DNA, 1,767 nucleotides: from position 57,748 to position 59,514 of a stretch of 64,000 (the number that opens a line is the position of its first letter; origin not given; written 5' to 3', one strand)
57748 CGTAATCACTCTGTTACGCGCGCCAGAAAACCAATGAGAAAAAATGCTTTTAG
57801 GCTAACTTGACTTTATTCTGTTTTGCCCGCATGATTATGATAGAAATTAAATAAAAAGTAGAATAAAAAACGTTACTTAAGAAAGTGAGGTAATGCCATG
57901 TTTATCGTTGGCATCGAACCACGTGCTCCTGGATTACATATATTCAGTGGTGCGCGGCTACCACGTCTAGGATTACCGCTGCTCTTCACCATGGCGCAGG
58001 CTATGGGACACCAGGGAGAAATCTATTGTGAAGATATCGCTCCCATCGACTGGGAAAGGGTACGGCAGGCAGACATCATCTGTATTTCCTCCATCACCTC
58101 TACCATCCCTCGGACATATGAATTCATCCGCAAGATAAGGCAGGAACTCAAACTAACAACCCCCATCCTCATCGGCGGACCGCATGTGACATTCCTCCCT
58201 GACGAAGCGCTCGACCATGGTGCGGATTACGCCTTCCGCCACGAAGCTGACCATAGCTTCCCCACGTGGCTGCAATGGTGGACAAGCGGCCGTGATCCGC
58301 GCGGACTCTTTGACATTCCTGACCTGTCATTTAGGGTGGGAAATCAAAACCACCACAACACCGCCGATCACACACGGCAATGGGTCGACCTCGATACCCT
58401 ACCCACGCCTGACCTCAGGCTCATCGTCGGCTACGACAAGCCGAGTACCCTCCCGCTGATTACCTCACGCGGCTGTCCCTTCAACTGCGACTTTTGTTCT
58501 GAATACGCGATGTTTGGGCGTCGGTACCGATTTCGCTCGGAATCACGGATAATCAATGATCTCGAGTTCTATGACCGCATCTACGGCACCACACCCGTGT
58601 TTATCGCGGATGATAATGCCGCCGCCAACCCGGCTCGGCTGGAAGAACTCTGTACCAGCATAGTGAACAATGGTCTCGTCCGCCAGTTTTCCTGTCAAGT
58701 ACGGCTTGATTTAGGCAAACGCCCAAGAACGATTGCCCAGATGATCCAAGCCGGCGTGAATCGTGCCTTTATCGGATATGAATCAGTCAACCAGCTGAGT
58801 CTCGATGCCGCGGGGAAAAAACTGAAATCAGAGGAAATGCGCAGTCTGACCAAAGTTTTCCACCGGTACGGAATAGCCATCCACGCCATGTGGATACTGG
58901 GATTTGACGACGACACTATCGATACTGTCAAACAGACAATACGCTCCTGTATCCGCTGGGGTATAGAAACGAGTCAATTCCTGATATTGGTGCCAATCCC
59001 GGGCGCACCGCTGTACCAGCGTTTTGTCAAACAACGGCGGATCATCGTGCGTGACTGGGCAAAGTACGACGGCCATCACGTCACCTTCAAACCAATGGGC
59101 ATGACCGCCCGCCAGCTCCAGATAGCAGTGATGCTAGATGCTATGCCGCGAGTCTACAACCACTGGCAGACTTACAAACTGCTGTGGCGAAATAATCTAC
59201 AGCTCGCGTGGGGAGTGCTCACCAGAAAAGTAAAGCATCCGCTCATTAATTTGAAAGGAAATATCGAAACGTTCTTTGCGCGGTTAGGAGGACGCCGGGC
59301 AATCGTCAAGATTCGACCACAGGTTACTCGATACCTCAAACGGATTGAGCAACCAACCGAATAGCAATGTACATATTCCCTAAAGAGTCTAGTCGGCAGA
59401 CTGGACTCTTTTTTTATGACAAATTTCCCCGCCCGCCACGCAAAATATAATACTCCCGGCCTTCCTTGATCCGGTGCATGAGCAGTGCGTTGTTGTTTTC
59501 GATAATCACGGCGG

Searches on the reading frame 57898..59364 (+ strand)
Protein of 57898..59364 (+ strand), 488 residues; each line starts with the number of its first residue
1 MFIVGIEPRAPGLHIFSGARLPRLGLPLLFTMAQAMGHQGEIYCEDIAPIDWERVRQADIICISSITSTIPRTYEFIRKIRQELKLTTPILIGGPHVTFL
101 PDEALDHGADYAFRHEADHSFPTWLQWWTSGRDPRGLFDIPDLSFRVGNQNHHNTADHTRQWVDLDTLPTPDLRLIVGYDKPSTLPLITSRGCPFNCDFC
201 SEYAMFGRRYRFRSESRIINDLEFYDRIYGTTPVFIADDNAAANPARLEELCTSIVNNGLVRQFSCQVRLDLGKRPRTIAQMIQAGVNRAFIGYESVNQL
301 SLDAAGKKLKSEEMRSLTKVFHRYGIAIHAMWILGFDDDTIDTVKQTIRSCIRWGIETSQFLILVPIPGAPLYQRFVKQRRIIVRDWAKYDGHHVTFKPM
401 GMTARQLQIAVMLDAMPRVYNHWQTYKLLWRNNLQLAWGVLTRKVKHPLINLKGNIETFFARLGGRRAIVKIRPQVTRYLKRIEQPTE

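Call 75: search_protein_families(library=pfam, max_evalue=0.00001, proteins=[window:57898-59364:+])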
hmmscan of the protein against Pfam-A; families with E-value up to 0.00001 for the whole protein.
window:57898-59364:+ (488 aa): 2 families
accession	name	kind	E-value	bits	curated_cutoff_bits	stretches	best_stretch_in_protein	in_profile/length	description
PF04055.27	Radical_SAM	-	2.8e-14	54.1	29.5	1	188-349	2-164/166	Radical SAM superfamily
PF02310.24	B12-binding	-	3.5e-11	43.4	32.1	1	55-122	49-118/121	B12 binding domain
